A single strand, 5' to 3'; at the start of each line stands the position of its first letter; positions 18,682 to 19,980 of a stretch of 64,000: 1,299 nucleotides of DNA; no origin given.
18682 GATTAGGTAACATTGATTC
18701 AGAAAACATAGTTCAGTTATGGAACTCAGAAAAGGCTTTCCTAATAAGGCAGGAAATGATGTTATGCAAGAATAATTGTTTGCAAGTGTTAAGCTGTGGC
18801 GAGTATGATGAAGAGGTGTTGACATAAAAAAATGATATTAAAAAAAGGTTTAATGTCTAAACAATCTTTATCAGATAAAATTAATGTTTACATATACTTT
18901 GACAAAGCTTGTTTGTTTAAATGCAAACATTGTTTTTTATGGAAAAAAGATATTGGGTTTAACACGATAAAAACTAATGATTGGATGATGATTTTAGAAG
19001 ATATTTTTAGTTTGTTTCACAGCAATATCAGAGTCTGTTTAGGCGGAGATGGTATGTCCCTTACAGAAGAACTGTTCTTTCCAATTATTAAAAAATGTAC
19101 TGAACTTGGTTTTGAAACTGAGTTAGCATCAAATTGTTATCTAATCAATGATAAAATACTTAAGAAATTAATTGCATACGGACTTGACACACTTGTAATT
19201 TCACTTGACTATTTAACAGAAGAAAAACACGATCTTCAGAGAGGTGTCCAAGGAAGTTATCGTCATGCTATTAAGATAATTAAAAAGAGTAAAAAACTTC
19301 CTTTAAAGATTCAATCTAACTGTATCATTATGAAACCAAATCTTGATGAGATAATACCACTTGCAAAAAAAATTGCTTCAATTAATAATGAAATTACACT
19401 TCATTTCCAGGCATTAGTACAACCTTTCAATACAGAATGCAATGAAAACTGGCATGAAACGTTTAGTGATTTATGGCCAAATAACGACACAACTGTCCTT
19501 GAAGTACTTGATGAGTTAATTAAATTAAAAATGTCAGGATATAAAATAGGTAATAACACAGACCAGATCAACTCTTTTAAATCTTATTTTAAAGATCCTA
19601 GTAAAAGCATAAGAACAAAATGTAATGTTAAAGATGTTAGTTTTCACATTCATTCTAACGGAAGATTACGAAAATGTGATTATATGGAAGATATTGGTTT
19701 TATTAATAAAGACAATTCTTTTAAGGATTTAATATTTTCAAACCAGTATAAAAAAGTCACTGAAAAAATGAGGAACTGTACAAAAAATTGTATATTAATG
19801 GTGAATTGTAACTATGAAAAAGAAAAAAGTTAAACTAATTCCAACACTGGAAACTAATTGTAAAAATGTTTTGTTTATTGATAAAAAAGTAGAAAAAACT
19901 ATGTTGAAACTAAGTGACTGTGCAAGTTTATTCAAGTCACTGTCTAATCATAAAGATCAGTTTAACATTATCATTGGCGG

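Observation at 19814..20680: Intact pseudo-radical-SAM: a family member that has lost every Fe-S cysteine motif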

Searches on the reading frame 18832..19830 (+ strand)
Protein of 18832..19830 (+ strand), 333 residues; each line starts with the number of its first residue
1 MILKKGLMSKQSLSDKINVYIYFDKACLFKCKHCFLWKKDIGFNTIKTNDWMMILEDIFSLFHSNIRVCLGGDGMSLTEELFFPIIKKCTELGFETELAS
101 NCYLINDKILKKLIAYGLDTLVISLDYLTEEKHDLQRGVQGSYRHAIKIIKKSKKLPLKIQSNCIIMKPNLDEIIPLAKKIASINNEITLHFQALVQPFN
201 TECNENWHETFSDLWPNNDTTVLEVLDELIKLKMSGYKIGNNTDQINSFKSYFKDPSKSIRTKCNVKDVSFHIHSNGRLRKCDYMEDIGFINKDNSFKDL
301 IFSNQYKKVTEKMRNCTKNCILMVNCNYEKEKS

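Call 6: search_protein_families(library=pfam, proteins=[window:18832-19830:+], max_evalue=0.01)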
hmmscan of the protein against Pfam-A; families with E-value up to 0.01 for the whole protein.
window:18832-19830:+ (333 aa): 1 family
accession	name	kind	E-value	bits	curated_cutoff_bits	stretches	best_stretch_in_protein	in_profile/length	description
PF04055.27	Radical_SAM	-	2.1e-13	51.2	29.5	1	26-179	6-164/166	Radical SAM superfamily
